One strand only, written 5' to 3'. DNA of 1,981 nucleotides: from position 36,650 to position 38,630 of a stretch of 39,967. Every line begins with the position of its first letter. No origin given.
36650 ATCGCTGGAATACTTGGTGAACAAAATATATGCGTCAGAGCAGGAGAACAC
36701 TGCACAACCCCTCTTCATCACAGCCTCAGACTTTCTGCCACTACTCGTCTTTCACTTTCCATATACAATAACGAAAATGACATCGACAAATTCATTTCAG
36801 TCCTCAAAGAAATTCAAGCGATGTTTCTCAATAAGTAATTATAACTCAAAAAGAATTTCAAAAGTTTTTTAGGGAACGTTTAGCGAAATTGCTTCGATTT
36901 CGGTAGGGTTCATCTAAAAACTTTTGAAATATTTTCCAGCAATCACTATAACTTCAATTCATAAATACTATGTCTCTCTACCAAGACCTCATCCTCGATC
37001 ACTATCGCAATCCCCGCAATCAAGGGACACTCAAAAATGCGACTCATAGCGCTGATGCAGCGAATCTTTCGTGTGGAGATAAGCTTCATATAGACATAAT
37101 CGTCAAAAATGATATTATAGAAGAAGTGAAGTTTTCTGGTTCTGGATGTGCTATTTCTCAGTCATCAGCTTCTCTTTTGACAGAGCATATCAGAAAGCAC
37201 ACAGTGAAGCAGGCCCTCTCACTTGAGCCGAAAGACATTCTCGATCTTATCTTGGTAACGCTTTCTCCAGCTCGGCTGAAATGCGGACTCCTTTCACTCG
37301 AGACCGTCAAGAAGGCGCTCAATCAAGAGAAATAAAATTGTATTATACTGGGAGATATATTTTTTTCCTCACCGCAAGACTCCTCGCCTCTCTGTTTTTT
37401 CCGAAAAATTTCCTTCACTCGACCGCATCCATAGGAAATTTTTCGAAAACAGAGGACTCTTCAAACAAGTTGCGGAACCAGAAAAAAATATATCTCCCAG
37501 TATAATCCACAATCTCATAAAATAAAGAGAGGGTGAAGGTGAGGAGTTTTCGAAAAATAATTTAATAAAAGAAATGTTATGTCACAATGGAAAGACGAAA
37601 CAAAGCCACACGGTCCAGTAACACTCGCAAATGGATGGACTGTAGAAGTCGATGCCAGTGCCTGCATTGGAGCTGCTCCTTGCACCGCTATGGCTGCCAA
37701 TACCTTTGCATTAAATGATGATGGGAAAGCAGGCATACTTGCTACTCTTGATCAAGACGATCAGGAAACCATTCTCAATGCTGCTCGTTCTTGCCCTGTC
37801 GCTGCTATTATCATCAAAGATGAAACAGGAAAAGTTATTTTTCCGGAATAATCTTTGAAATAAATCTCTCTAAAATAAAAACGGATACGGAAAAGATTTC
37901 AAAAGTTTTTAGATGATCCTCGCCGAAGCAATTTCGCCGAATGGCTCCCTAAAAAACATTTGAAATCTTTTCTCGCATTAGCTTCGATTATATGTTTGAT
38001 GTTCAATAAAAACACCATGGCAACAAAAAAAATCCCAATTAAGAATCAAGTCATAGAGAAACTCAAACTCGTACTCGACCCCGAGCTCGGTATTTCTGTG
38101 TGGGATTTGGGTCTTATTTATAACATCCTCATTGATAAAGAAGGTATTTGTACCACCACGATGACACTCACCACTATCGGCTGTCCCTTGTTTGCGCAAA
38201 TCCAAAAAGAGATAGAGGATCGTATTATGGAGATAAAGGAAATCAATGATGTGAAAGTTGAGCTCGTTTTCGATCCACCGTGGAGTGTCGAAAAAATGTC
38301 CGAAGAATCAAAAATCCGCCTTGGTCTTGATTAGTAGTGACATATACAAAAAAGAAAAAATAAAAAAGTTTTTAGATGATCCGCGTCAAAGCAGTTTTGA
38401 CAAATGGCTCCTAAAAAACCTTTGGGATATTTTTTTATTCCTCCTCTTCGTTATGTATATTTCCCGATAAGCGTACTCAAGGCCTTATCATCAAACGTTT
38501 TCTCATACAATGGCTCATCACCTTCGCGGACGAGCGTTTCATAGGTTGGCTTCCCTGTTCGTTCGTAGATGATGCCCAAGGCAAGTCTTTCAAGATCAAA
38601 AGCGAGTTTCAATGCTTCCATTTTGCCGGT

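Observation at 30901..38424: A 63-72 nt palindromic repeat family present four times, only in intergenic gaps of the Fe-S / ferredoxin neighbourhood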

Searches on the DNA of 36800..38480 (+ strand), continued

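Call 41: search_with_rna_model(model_id=R1, sources=[L035, L036, L037, L038, L039, L040, L041, L042, L043, L044, L045, L046, L047, L048, L049, L050, L051, L052, L053, L054, L055, L056, L057], max_evalue=0.0001)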
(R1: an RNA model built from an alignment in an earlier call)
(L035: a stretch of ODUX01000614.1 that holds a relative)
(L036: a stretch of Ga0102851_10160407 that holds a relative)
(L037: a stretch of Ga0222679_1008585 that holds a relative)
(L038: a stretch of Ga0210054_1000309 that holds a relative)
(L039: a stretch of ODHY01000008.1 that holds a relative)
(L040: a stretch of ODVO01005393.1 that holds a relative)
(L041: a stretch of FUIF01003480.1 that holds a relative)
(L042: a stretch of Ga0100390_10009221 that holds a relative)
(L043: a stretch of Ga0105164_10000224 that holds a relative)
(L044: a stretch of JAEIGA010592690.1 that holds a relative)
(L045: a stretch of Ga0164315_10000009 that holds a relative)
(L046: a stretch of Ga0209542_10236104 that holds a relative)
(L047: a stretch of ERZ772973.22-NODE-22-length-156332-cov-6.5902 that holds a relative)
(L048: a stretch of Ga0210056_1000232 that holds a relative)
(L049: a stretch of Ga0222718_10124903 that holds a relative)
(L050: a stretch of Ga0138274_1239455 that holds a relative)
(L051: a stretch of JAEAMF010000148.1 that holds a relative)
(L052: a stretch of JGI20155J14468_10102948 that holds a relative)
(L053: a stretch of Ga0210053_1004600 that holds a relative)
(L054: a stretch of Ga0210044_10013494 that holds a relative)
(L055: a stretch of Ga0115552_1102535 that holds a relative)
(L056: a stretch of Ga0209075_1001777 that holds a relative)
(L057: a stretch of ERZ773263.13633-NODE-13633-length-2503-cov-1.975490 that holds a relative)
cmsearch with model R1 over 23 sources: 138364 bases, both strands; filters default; matches with E-value up to 0.0001: 17.
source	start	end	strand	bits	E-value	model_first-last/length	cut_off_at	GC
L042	6962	7053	+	98.2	6e-22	1-91/91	no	0.4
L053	6931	7022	+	98.2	6e-22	1-91/91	no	0.4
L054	7219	7310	+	98.2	6e-22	1-91/91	no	0.4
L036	693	783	-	94.5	5.1e-21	1-91/91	no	0.35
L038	9944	10034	-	85.5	1e-18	1-91/91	no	0.33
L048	9341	9431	-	85.5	1e-18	1-91/91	no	0.33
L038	12763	12852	+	79.4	3.8e-17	1-91/91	no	0.32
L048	12160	12249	+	79.4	3.8e-17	1-91/91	no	0.32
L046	1564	1639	-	55.4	5.1e-11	15-91/91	5'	0.3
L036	691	781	+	50.1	1.2e-09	1-91/91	no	0.35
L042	6964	7055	-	46.6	9.4e-09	1-91/91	no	0.41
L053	6933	7024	-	46.6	9.4e-09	1-91/91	no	0.41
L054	7221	7312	-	46.6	9.4e-09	1-91/91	no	0.41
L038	9942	10032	+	35.9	5e-06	1-91/91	no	0.33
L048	9339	9429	+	35.9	5e-06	1-91/91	no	0.33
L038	12765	12854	-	33.2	2.4e-05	1-91/91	no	0.31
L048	12162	12251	-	33.2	2.4e-05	1-91/91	no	0.31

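Call 51: search_with_rna_model(model_id=R1, sources=[window, L002, L003, L004, L005, L007, L008, L009, L011, L012, L013, L014, L015, L016, L017, L018, L019, L020, L021, L022, L023, L024, L026, L027, L028, L030, L036, L038, L042], max_evalue=1e-12, make_alignment=true)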
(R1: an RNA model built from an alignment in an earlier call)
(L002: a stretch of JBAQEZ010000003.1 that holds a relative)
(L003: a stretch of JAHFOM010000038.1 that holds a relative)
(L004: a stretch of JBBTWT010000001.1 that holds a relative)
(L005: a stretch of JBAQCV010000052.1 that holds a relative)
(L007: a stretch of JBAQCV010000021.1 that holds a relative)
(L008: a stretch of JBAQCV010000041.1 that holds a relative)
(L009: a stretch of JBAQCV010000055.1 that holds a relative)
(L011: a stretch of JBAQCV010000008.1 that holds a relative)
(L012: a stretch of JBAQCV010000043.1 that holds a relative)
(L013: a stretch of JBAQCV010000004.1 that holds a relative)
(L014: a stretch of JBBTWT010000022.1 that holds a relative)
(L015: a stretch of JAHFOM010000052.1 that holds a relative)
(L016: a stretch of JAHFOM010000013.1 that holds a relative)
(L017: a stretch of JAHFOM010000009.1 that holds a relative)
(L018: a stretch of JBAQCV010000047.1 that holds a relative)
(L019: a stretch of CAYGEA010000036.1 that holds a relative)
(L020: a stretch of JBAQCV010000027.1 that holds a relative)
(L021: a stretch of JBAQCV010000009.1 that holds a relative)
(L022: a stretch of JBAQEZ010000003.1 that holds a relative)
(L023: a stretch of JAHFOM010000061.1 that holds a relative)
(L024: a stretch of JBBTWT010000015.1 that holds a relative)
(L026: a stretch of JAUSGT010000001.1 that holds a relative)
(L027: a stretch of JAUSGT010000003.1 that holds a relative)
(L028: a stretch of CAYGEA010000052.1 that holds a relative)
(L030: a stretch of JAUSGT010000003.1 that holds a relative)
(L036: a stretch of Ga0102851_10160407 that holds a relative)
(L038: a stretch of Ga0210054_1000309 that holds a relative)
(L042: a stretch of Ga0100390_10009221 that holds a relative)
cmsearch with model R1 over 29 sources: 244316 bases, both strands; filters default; matches with E-value up to 1e-12: 35.
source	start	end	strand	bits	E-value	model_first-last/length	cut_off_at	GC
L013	7107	7197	-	105.6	1.3e-23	1-91/91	no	0.37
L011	3467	3556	-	103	6.2e-23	1-91/91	no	0.36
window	37885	37975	+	102.1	1e-22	1-91/91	no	0.37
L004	5850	5940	-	100.1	3.4e-22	1-91/91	no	0.4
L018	6056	6146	+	99.6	4.5e-22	1-91/91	no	0.37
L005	5409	5499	+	99.3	5.4e-22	1-91/91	no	0.41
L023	1164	1255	+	98.9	6.9e-22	1-91/91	no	0.37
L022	6072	6161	+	98.7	7.6e-22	1-91/91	no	0.29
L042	6962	7053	+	98.2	1.1e-21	1-91/91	no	0.4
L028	2536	2627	+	96.2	3.4e-21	1-91/91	no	0.36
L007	4564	4655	-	95.4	5.3e-21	1-91/91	no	0.38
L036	693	783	-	94.5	8.9e-21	1-91/91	no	0.35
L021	7510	7599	-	94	1.2e-20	1-91/91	no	0.3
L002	1508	1598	-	93.8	1.4e-20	1-91/91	no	0.34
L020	4245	4335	+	93.5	1.6e-20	1-91/91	no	0.48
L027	5006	5097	+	93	2.3e-20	1-91/91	no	0.35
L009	5983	6074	-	92.2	3.5e-20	1-91/91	no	0.35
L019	353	444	+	90.7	8.4e-20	1-91/91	no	0.45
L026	2434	2525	+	89.8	1.4e-19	1-91/91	no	0.3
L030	2730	2821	+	87.7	5e-19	1-91/91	no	0.35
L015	49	145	-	85.7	1.6e-18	1-91/91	no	0.41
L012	7165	7255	+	85.7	1.7e-18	1-91/91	no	0.42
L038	9944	10034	-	85.5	1.8e-18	1-91/91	no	0.33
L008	2601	2690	+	85.2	2.2e-18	1-91/91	no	0.38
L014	5102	5197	-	83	7.9e-18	1-91/91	no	0.31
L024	1327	1422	-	80.6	3.2e-17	1-91/91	no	0.28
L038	12763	12852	+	79.4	6.7e-17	1-91/91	no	0.32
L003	6332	6422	-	79.3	6.9e-17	1-91/91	no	0.33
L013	1268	1363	-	77.8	1.7e-16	1-91/91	no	0.35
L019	6041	6135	-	77.5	2e-16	1-91/91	no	0.37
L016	6169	6263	-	76.4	3.8e-16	1-91/91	no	0.41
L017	1871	1963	-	73.5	2.1e-15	1-91/91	no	0.43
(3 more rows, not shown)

Alignment A5: 35 matches aligned to the model, 113 columns, each read 5' to 3' on its own strand. Consensus structure (alignment columns), stored with it:
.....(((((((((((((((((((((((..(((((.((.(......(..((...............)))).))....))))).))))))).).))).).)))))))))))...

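Call 71: search_with_rna_model(model_id=R1, sources=[L058, L059, L060, L061, L062, L063, L064, L065, L066, L067], max_evalue=0.01)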
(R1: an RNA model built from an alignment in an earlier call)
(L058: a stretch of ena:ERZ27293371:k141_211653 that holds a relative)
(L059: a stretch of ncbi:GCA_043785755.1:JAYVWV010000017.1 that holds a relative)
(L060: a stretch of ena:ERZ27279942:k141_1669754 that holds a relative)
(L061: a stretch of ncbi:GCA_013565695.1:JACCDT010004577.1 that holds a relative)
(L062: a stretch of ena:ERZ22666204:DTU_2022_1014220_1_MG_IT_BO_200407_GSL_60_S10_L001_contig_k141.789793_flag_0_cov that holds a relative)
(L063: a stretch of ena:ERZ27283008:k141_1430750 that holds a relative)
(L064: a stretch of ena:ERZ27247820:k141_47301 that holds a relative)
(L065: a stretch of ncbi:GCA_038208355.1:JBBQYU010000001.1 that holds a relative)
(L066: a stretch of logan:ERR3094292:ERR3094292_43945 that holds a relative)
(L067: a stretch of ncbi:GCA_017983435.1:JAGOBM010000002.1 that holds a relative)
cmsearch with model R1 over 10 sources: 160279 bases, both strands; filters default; matches with E-value up to 0.01: 0.
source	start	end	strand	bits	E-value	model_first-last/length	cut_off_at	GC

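Call 92: search_dna_similar(query=window:37885-37975:+, collection=phages, mode=distant, max_evalue=0.001, max_rows=5)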
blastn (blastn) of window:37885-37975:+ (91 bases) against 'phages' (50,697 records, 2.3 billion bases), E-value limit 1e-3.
No match.

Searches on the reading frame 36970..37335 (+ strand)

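Call 9: search_protein_families(library=pfam, proteins=[window:36970-37335:+])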
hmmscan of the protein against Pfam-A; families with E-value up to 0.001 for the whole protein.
window:36970-37335:+ (121 aa): 1 family
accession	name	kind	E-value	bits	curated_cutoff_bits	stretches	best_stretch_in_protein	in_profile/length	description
PF01592.21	NifU_N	-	3.5e-28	98.7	22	1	4-118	2-118/127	NifU-like N terminal domain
